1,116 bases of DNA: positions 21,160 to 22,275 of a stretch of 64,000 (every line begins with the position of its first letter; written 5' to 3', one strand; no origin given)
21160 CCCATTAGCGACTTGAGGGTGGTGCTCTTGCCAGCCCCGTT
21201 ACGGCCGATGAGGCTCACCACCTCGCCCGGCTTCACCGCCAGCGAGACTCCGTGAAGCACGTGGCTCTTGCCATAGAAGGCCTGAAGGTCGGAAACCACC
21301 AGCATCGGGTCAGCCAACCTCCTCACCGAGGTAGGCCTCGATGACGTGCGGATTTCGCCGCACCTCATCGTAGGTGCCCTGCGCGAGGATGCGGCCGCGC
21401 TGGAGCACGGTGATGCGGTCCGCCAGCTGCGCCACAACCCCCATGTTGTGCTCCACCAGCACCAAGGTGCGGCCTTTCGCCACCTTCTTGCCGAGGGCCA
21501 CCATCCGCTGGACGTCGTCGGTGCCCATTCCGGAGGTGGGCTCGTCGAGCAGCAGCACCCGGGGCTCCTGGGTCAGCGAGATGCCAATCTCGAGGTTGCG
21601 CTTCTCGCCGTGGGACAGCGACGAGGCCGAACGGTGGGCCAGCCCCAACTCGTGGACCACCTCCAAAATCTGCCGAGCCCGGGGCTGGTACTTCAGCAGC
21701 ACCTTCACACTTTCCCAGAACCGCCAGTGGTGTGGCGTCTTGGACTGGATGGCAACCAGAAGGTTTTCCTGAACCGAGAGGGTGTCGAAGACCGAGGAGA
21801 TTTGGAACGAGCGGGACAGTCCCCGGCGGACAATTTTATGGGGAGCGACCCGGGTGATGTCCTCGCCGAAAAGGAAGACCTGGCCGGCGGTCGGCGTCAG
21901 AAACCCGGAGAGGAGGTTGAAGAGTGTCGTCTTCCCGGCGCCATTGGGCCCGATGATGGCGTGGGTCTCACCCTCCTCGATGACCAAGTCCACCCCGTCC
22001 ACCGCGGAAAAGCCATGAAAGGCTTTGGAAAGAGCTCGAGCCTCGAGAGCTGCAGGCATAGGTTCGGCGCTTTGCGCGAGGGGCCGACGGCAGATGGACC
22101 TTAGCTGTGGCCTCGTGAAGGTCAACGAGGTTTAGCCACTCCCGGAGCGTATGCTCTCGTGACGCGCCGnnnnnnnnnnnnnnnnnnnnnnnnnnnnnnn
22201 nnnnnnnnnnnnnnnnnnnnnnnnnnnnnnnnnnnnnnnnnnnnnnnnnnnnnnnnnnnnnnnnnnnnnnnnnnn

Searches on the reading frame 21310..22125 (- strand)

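Call 9: search_protein_families(library=pfam, proteins=[window:21310-22125:-])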
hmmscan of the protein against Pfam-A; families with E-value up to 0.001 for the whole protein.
window:21310-22125:- (271 aa): 6 families
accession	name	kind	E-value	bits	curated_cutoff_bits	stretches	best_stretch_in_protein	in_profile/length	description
PF00005.33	ABC_tran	-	1.6e-31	110.2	25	1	43-198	2-137/137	ABC transporter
PF12399.14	BCA_ABC_TP_C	-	8.9e-13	48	25.5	1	245-270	1-26/27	Branched-chain amino acid ATP-binding cassette transporter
PF13304.12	AAA_21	-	3.2e-09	37.7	27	1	55-116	2-63/304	AAA domain, putative AbiEii toxin, Type IV TA system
PF13476.12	AAA_23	-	0.00046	21.3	27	1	54-77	21-44/201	AAA domain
PF13604.12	AAA_30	-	0.00048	20.3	27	0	51-110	16-69/191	AAA domain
PF13555.12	AAA_29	-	0.00049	20.2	27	1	43-80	13-50/61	P-loop containing region of AAA domain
